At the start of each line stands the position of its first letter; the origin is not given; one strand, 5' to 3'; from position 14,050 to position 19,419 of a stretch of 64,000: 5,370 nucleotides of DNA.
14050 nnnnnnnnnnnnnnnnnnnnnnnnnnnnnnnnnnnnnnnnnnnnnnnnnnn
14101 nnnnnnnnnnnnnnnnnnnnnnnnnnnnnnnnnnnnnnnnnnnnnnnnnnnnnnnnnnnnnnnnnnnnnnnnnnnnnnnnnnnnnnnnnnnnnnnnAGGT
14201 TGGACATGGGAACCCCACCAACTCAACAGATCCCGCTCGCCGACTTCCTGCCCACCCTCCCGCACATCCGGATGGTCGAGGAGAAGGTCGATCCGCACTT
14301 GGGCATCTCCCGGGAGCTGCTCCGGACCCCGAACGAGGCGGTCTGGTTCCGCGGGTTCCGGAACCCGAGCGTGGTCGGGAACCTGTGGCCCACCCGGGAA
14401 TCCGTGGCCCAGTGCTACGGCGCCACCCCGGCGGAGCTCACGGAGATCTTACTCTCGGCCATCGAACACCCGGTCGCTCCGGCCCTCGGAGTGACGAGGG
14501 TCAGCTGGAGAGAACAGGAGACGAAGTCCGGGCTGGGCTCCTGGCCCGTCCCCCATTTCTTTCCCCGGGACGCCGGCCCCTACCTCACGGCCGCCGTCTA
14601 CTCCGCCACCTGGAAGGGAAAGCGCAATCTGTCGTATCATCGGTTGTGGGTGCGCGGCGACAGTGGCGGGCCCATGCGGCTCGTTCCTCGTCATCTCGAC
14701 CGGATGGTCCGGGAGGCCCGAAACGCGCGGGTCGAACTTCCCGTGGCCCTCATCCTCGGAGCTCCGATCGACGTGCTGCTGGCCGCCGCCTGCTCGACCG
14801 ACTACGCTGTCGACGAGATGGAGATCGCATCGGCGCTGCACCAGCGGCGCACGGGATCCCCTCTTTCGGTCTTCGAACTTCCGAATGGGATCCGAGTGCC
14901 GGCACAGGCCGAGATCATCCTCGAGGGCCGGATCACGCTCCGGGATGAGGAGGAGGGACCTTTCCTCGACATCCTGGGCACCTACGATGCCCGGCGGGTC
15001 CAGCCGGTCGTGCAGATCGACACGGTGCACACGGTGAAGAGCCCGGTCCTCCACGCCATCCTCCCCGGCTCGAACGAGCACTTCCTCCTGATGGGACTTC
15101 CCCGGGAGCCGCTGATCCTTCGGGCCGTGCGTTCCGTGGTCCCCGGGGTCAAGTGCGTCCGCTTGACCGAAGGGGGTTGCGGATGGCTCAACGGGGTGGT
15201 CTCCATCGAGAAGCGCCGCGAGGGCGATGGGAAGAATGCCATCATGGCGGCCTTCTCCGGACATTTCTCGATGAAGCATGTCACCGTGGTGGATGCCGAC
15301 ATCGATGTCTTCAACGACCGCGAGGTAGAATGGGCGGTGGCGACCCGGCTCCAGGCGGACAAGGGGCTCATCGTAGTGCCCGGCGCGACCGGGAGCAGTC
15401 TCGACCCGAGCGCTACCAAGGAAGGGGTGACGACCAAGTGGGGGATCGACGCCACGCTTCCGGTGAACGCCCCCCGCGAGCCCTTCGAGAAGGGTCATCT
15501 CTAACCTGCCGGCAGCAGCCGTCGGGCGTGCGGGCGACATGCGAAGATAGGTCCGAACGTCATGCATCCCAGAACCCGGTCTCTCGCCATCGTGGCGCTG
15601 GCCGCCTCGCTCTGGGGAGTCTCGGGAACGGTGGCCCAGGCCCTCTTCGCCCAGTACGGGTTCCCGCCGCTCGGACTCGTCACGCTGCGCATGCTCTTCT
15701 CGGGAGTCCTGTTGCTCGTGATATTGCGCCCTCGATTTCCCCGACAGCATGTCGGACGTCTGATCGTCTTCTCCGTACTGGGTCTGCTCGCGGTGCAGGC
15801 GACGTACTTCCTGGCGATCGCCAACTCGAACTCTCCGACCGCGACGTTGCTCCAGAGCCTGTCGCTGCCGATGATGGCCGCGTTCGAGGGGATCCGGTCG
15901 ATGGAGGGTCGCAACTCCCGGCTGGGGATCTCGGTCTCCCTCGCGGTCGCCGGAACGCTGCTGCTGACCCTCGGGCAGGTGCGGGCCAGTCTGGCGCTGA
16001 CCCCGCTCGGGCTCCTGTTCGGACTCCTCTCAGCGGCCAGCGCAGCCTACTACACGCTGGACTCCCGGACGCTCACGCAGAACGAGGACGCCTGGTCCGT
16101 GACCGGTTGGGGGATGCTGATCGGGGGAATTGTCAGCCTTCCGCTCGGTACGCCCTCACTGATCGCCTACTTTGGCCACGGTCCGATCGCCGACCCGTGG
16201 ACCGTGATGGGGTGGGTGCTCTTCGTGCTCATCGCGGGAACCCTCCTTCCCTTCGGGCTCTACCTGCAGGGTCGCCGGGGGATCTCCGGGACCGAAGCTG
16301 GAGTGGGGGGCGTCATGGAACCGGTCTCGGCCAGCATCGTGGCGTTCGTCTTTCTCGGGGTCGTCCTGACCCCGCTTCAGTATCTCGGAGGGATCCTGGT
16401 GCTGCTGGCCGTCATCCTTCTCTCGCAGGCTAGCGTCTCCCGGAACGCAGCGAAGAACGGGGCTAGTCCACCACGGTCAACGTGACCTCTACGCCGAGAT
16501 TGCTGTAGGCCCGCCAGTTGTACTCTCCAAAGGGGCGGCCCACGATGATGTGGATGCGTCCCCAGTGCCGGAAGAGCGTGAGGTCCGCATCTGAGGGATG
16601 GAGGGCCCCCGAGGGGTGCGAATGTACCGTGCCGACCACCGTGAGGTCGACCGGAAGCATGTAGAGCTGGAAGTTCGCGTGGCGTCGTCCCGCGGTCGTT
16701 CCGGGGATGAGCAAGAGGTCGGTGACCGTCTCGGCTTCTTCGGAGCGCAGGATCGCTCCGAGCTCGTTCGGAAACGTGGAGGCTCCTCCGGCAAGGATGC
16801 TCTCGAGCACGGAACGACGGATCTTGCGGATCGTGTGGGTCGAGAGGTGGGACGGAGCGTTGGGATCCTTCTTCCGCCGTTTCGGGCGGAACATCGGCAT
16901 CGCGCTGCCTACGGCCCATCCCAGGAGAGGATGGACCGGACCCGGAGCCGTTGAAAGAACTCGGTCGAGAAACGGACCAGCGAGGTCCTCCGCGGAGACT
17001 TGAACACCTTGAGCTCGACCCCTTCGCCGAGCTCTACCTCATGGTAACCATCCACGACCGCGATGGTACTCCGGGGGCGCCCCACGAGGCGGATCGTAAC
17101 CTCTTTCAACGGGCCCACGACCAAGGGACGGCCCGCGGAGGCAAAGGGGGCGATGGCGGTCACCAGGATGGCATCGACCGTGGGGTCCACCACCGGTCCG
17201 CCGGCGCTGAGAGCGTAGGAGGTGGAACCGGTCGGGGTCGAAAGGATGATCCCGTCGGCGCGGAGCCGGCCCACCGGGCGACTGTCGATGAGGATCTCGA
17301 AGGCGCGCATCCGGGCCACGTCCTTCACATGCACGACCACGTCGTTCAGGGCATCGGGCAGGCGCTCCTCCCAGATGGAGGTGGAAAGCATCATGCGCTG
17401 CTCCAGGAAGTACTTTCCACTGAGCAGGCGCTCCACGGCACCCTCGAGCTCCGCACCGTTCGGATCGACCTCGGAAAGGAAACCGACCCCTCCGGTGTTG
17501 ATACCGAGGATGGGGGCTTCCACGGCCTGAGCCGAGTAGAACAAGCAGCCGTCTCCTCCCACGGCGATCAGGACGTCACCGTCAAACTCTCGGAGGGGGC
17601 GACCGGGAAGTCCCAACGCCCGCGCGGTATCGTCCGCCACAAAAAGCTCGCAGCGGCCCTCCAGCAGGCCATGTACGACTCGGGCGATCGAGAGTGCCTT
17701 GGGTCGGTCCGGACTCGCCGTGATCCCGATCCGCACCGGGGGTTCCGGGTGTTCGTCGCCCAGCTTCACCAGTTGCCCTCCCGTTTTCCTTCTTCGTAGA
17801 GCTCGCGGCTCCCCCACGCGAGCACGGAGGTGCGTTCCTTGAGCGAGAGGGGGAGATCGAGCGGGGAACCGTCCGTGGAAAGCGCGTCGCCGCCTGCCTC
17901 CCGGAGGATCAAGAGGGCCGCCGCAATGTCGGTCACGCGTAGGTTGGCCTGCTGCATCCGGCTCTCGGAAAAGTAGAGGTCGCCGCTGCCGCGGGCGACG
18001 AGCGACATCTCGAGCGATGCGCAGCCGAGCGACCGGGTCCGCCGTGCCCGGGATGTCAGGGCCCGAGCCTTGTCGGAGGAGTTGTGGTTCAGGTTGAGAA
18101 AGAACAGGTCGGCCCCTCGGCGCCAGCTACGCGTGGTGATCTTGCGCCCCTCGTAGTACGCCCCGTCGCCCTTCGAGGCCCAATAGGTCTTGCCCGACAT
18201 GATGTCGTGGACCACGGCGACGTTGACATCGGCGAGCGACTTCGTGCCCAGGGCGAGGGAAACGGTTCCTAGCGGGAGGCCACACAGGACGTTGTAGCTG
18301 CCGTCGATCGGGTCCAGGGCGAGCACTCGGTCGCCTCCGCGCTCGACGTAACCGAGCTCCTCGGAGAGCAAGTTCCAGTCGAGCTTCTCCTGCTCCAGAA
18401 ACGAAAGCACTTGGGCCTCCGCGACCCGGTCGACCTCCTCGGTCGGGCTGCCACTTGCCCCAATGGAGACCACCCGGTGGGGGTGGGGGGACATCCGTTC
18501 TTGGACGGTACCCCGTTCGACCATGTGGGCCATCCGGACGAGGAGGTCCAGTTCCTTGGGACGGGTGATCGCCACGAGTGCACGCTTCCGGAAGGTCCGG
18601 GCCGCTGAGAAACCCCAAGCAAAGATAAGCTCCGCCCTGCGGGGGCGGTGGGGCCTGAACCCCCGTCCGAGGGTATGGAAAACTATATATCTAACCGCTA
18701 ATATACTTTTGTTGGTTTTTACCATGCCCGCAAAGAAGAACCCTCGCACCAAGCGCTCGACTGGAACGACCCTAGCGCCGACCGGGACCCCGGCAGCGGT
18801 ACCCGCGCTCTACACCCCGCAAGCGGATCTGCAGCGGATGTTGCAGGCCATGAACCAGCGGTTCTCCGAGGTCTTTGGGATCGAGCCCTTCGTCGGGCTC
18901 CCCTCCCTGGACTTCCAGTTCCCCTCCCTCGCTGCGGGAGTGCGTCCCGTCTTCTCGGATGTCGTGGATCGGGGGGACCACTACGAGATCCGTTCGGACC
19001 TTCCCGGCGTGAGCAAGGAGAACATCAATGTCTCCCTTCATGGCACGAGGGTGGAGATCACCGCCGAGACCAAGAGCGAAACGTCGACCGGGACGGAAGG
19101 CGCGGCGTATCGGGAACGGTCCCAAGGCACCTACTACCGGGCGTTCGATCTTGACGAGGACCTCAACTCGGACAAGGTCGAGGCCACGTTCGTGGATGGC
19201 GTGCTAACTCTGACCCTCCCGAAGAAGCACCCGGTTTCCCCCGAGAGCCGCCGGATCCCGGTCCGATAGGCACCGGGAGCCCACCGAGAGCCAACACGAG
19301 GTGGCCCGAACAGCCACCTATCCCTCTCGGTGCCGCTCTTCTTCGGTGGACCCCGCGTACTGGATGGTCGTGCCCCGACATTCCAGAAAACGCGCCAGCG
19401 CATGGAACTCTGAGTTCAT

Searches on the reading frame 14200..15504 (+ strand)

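Call 26: search_protein_families(library=pfam, proteins=[window:14200-15504:+], max_evalue=0.00001)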
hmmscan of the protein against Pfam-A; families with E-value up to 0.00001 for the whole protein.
window:14200-15504:+ (434 aa): 2 families
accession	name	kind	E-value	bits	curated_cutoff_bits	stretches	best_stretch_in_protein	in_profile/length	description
PF01977.22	UbiD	-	6.9e-42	143.4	23.3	1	106-291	17-205/206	3-octaprenyl-4-hydroxybenzoate carboxy-lyase Rift-related domain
PF20696.2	UbiD_C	-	3.6e-36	124.4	24.2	1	297-418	3-127/127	3-octaprenyl-4-hydroxybenzoate carboxy-lyase C-terminal domain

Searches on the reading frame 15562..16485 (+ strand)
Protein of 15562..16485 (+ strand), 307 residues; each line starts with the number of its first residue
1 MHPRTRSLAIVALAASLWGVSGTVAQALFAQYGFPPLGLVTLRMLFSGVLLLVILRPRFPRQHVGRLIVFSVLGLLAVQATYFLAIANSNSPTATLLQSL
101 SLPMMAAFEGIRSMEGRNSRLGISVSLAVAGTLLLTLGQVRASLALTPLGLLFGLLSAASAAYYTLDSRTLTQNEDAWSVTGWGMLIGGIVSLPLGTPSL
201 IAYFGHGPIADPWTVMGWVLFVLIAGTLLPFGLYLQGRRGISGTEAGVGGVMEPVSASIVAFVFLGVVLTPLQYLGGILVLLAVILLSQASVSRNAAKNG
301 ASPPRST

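Call 26: search_protein_families(library=pfam, proteins=[window:15562-16485:+], max_evalue=0.00001)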
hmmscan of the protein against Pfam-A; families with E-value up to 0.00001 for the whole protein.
window:15562-16485:+ (307 aa): 1 family
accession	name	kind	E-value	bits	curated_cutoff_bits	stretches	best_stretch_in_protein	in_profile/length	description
PF00892.27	EamA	-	4.5e-28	98.6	28.2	2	149-288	2-134/135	EamA-like transporter family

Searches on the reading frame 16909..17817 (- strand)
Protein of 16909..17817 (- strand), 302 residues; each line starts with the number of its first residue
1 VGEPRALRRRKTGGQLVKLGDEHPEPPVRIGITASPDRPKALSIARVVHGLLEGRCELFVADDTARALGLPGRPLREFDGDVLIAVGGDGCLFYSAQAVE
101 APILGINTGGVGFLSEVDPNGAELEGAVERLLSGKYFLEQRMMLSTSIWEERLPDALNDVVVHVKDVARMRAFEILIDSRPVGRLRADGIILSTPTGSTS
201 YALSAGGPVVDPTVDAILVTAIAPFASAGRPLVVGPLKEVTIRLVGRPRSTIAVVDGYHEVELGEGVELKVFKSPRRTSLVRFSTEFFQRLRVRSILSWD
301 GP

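Call 26: search_protein_families(library=pfam, proteins=[window:16909-17817:-], max_evalue=0.00001)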
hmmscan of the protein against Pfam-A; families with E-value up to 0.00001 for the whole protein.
window:16909-17817:- (302 aa): 2 families
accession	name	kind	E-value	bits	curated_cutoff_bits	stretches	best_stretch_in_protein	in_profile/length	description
PF20143.4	NAD_kinase_C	-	1.2e-33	115.9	23.7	1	157-282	1-125/126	ATP-NAD kinase C-terminal domain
PF01513.26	NAD_kinase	-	5.8e-09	36.8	25.5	1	75-136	68-130/130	ATP-NAD kinase N-terminal domain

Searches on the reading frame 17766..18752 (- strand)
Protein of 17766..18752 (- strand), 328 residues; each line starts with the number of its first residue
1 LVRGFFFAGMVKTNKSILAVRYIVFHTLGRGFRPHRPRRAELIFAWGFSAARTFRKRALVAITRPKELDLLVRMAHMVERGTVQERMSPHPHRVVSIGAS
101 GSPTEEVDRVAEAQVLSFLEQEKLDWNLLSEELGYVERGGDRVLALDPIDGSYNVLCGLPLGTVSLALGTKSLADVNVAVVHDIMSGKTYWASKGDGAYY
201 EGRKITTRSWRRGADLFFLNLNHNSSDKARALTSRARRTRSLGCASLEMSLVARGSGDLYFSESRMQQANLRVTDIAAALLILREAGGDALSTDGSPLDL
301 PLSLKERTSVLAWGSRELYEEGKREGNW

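Call 26: search_protein_families(library=pfam, proteins=[window:17766-18752:-], max_evalue=0.00001)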
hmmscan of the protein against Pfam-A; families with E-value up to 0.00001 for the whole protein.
window:17766-18752:- (328 aa): 1 family
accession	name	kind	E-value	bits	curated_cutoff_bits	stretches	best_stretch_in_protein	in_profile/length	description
PF00459.30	Inositol_P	-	6.5e-26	91.8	27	1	100-301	38-246/271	Inositol monophosphatase family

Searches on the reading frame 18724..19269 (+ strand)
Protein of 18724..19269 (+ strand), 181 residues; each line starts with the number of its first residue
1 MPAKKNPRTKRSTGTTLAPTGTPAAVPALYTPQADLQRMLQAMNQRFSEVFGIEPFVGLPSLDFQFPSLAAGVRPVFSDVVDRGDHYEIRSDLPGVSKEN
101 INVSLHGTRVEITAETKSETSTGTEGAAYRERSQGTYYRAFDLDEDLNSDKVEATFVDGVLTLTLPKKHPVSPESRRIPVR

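Call 67: search_protein_families(library=ncbifam, proteins=[window:18724-19269:+], max_evalue=0.01)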
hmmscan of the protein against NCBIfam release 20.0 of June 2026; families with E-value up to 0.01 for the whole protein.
window:18724-19269:+ (181 aa): 4 families
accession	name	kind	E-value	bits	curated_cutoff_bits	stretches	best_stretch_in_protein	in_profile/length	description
NF042420.1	Hsp18_Clos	equivalog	4.3e-18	65.8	195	1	78-180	45-146/147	heat shock protein Hsp18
NF041800.1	Hsp20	equivalog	6.4e-15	55.1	140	1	73-177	71-158/162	archaeal heat shock protein Hsp20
NF041799.1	Hsp14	equivalog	6e-14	52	100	1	79-170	22-111/118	archaeal heat shock protein Hsp14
NF008618.0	PRK11597.1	equivalog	0.00027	20.8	207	1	85-179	43-133/142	small heat shock chaperone IbpB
